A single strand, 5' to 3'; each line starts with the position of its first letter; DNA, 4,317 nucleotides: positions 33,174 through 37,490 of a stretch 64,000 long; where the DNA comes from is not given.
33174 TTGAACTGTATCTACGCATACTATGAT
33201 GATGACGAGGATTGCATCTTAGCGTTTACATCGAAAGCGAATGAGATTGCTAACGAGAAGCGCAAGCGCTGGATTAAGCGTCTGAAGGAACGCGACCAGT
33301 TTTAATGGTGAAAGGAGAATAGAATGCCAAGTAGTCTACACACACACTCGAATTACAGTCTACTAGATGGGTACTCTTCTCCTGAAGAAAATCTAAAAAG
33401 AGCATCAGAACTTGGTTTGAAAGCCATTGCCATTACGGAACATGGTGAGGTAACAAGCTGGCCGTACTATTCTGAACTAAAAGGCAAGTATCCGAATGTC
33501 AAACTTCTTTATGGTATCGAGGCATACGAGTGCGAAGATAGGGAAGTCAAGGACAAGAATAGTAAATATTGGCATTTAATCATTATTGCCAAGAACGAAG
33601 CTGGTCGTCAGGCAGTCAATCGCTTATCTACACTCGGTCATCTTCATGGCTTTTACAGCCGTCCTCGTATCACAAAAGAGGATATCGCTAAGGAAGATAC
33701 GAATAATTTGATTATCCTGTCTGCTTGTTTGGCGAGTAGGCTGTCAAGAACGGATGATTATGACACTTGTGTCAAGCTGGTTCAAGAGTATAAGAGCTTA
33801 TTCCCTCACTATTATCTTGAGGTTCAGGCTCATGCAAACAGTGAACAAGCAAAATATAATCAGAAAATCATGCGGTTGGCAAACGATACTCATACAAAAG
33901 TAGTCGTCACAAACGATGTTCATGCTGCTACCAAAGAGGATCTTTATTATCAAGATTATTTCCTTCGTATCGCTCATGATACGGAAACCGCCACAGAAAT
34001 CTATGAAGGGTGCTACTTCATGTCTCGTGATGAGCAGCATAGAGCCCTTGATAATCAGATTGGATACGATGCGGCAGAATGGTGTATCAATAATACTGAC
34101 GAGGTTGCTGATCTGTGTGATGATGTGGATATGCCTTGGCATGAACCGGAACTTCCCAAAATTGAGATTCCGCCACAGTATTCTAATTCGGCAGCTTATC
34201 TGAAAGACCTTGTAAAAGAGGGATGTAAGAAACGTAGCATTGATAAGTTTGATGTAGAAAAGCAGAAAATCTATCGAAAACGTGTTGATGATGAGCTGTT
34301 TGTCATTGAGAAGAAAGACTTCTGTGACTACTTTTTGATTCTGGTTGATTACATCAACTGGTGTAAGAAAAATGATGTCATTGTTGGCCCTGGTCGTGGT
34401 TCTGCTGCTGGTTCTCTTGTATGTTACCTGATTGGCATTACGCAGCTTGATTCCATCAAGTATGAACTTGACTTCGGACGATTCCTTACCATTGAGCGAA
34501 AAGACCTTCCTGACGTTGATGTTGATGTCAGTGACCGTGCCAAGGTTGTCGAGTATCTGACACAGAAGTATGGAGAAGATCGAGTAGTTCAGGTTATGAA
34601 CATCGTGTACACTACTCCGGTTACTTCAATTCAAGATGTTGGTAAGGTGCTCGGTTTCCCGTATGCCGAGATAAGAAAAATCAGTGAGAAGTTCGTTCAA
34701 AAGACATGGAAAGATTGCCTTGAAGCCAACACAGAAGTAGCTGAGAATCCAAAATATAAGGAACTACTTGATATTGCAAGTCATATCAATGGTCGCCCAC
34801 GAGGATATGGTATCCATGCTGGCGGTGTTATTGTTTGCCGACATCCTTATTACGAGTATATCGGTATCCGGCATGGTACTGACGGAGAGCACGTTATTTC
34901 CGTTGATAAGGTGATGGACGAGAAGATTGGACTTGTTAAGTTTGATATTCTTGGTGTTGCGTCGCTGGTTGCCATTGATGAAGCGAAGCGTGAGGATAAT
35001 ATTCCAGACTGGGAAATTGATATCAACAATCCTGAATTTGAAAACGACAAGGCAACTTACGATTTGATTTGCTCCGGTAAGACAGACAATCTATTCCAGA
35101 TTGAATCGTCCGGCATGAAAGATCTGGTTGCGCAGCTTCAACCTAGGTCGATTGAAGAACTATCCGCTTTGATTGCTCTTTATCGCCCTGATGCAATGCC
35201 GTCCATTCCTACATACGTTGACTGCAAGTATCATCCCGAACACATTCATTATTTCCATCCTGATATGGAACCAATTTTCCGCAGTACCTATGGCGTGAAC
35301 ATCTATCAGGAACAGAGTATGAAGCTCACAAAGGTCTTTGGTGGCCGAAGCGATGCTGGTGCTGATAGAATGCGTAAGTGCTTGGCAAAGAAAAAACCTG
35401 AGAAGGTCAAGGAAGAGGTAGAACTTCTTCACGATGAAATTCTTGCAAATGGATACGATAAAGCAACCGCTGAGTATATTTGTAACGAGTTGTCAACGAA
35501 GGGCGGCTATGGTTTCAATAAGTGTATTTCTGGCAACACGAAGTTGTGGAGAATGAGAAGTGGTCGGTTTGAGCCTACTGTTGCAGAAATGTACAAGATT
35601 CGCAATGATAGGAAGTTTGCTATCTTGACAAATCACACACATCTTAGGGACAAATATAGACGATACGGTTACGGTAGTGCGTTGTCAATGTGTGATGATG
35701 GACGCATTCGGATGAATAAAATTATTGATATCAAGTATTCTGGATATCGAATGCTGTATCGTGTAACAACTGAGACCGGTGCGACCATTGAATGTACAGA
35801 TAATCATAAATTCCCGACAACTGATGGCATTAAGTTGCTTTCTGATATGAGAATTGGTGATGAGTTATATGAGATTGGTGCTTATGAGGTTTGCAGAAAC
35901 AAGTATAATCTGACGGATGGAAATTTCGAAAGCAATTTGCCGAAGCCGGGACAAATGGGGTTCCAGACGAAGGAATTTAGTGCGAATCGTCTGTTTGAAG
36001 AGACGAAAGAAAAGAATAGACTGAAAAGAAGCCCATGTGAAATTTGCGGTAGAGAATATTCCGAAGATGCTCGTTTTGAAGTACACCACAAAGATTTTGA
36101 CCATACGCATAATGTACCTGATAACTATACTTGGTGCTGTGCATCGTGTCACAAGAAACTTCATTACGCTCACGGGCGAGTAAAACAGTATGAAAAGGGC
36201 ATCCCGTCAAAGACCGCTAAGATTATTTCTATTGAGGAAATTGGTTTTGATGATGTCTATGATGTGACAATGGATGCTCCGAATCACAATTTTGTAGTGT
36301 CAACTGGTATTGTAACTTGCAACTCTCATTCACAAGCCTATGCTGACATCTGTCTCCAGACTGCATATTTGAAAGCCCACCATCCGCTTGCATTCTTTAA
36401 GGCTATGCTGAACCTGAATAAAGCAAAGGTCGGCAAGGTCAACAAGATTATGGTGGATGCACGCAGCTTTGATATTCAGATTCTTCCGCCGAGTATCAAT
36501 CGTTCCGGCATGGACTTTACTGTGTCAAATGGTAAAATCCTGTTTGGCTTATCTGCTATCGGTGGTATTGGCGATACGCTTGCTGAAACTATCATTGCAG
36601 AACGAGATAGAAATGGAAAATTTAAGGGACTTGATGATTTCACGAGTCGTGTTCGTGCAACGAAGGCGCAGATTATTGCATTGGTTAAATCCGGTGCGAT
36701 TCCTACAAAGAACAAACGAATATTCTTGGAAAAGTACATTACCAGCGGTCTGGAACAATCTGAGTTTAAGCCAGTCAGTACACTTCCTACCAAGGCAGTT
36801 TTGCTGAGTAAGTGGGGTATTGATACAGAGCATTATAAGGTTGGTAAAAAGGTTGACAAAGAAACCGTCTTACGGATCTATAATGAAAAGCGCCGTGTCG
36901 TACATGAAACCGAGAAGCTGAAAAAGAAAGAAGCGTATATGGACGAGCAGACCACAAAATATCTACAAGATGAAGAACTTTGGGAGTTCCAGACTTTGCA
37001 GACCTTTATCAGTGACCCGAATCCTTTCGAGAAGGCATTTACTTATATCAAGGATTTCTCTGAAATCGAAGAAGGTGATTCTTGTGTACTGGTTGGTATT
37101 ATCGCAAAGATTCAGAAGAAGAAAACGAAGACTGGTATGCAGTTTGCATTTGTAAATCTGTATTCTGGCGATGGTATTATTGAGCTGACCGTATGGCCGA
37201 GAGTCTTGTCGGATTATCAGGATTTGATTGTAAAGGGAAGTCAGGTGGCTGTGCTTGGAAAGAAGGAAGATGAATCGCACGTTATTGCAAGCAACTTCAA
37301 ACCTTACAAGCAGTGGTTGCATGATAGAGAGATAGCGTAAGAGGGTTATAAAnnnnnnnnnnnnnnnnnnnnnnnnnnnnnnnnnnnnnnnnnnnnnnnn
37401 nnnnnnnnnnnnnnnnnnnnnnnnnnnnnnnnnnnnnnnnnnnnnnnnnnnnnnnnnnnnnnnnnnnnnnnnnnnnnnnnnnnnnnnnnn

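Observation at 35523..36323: HNH-endonuclease intein splitting the GYGFNK-SHSQAYA active-site motif of DnaE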

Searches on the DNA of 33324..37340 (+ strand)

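Call 7: search_dna_similar(query=window:33324-37340:+, collection=phages, mode=near, max_rows=20)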
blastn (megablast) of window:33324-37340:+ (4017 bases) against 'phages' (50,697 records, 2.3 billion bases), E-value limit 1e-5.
Records with a match: 3; places in all: 3; records where one place covers at least 80% of the query: 0.
Best place of each record, by identity: 80-90% 3.
By first word of the organism name: Streptomyces 3.
By host as written in the record: Streptomyces sanglieri UNT16F27A 2; - 1.
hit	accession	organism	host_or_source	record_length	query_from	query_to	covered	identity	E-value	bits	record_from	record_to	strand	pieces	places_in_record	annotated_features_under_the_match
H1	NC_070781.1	Streptomyces phage Tomas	Streptomyces sanglieri UNT16F27A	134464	1059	1118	1%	86.9%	4e-8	68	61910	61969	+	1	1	84: DnaE-like DNA polymerase III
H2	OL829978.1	Streptomyces phage Tomas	Streptomyces sanglieri UNT16F27A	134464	1059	1118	1%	86.9%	4e-8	68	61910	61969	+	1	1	84: DnaE-like DNA polymerase III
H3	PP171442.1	Streptomyces phage Naboo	soil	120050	1059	1118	1%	86.9%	4e-8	68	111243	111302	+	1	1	record has no annotation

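Call 24: search_rna_families(sources=[L035, L039, L051], threshold=evalue, max_evalue=1, show_alignments=2)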
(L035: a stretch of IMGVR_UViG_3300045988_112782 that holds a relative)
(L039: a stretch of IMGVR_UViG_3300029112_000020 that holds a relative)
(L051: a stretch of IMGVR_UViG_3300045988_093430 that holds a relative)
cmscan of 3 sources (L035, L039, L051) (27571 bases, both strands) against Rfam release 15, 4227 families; matches with E-value up to 1: 1.
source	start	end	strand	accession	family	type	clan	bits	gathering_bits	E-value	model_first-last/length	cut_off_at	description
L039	1710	1786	+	RF01134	sR30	Gene; snRNA; snoRNA; CD-box;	-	19.2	38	0.84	1-57/57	no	Small nucleolar RNA sR30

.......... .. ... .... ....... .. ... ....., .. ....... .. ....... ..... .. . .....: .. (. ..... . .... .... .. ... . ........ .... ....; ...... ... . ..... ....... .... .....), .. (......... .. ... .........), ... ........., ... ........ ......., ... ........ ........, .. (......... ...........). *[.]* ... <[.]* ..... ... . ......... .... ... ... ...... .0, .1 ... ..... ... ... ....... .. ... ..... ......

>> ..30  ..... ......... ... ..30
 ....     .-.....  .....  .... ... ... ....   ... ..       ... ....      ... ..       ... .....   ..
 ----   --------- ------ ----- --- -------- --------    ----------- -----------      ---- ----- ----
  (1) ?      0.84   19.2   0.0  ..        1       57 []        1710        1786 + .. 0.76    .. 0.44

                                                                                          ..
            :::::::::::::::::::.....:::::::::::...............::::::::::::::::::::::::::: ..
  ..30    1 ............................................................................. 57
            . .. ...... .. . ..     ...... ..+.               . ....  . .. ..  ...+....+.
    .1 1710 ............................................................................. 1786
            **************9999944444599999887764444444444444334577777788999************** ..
